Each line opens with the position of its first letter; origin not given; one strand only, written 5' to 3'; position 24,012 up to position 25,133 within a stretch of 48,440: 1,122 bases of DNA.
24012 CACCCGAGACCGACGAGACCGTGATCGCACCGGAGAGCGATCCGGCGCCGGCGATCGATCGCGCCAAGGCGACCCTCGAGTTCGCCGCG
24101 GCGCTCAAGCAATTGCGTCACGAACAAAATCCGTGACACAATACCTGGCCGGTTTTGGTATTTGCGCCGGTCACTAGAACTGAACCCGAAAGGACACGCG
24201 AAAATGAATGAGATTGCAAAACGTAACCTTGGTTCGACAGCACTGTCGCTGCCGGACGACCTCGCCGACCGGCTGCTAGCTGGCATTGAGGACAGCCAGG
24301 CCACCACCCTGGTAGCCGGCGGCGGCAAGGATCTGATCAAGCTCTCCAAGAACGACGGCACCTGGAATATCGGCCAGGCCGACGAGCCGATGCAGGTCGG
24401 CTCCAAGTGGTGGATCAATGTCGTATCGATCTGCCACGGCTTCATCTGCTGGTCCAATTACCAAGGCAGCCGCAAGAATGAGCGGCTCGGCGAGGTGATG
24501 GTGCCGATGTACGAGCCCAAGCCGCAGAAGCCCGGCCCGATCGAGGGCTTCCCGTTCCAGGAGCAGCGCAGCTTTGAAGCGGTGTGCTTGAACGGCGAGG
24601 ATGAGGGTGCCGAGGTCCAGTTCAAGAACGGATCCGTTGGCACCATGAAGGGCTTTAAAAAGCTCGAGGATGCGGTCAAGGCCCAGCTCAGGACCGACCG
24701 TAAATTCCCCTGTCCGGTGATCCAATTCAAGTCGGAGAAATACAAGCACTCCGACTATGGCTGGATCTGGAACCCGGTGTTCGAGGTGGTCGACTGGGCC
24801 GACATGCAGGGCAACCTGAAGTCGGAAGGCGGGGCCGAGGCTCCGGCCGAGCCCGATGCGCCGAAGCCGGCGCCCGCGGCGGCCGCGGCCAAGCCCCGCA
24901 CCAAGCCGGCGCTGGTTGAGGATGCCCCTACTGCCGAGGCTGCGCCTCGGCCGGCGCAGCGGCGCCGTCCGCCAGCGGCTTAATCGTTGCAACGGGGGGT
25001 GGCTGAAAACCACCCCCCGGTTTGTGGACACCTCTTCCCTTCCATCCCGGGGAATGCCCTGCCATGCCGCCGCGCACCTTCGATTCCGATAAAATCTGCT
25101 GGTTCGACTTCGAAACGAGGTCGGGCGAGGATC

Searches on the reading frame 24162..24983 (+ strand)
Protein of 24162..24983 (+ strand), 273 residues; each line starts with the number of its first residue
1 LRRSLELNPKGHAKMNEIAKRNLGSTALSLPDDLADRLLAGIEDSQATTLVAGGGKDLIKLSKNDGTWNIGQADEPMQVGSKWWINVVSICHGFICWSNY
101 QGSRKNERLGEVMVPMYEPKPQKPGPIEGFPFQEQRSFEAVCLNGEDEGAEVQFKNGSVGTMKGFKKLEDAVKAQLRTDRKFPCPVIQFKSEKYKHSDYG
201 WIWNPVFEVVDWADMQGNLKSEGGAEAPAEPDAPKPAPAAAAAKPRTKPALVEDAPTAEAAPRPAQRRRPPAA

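Call 8: search_protein_families(library=pfam, proteins=[window:24162-24983:+], max_evalue=0.01)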
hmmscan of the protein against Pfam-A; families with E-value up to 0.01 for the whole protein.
window:24162-24983:+ (273 aa): 0 families

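Call 40: search_protein_families(library=phrogs, proteins=[window:24162-24983:+], max_evalue=0.0001)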
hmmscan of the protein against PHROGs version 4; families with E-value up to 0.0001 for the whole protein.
window:24162-24983:+ (273 aa): 1 family
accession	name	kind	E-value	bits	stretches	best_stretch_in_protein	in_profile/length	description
phrog_9528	-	DNA, RNA and nucleotide metabolism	2.7e-13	51.3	1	15-213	1-196/339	nucleotidyltransferase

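Call 94: search_protein_families(library=ncbifam, proteins=[window:24162-24983:+], max_evalue=0.01)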
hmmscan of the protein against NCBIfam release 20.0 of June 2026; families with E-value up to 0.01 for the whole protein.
window:24162-24983:+ (273 aa): 0 families
